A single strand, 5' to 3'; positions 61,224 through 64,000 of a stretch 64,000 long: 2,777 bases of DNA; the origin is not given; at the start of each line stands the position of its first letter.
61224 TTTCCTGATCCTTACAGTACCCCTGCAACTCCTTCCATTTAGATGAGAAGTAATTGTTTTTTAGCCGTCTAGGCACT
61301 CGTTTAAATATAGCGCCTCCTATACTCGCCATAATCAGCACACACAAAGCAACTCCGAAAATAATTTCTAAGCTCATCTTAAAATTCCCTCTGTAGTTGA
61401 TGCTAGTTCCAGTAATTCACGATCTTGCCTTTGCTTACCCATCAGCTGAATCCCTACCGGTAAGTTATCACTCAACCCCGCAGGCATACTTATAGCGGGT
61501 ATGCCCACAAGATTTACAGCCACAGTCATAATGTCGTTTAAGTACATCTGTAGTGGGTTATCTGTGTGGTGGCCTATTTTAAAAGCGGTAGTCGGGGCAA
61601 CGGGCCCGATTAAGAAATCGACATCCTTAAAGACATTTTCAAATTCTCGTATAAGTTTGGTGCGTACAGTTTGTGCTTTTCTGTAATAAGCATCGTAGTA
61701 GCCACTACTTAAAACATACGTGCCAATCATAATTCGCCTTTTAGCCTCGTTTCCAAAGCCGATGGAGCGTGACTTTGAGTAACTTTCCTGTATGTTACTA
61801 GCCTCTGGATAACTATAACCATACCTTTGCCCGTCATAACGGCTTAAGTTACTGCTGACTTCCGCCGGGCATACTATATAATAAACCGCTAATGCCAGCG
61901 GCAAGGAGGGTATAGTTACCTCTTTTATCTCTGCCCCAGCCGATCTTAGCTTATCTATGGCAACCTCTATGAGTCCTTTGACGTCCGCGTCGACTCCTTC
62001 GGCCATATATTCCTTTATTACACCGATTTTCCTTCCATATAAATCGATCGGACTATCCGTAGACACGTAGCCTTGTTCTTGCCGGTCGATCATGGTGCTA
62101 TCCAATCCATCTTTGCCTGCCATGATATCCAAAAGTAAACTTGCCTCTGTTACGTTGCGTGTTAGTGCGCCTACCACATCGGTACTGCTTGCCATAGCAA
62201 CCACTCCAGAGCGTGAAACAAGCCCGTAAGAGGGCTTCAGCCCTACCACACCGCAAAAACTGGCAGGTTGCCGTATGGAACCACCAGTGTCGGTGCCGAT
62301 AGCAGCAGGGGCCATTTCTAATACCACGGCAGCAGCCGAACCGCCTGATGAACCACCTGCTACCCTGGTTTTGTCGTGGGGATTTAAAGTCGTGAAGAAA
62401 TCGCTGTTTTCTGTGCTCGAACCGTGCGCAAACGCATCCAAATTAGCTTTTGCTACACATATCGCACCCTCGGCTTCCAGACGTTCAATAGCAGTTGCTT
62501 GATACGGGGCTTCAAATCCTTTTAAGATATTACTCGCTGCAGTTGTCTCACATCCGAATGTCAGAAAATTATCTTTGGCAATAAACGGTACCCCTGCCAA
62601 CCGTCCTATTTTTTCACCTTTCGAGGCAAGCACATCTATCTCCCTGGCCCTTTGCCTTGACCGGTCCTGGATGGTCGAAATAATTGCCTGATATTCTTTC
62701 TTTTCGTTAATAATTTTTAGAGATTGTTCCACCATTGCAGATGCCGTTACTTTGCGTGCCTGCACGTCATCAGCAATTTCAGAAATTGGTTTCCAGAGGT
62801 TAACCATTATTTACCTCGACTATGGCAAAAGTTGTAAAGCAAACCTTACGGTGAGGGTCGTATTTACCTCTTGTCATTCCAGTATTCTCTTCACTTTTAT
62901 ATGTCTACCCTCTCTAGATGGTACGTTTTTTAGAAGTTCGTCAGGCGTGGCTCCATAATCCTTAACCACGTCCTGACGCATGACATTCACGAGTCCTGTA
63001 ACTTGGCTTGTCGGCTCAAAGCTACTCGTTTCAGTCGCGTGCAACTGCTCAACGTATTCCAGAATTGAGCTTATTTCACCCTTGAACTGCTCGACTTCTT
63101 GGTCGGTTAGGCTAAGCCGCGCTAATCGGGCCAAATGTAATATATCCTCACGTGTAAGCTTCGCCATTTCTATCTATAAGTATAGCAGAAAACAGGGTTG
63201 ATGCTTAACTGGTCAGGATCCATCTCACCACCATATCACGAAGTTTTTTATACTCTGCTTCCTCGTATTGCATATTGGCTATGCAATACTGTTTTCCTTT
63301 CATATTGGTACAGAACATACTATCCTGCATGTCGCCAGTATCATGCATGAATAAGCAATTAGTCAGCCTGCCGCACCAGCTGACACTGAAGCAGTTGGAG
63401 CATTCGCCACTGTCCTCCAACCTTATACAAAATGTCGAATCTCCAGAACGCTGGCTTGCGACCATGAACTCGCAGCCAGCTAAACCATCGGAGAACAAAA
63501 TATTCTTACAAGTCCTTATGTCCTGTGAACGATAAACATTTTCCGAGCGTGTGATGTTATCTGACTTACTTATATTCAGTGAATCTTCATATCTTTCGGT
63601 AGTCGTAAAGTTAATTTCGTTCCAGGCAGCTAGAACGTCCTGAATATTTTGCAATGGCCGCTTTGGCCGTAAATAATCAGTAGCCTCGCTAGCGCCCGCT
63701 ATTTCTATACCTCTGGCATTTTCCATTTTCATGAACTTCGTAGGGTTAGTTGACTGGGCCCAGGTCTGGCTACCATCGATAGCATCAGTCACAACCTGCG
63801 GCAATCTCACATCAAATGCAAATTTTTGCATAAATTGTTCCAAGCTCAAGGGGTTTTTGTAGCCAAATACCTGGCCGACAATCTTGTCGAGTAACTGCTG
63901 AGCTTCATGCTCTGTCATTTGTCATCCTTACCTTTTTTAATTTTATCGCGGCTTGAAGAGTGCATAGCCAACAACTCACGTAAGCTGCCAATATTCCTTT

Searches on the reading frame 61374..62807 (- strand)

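Call 14: search_protein_families(library=pfam, proteins=[window:61374-62807:-], max_evalue=0.00001)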
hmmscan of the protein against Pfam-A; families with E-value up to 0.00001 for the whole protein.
window:61374-62807:- (477 aa): 1 family
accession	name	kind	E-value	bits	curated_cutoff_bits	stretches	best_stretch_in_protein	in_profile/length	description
PF01425.27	Amidase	-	3.5e-135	451.9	27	1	25-466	2-445/445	Amidase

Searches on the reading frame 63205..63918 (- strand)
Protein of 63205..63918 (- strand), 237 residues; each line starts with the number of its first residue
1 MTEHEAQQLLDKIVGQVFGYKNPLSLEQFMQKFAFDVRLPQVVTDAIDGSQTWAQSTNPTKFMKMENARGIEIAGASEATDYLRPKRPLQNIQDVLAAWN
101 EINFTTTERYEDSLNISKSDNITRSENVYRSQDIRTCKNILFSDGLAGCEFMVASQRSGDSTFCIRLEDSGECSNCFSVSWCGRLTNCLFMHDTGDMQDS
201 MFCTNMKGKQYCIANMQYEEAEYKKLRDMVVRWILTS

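Call 29: find_encoding_contigs(protein=window:63205-63918:-, flank=10000, max_places=2)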
Protein window:63205-63918:- (237 aa): 1 contig read that carries it; 1 place shown.
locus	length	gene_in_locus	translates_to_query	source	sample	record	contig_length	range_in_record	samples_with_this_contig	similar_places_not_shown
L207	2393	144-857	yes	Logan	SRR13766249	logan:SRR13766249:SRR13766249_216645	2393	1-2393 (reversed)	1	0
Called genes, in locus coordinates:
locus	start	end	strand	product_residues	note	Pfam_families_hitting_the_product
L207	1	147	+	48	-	?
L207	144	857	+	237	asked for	-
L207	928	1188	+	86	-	PF02686:GatC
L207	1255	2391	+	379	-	?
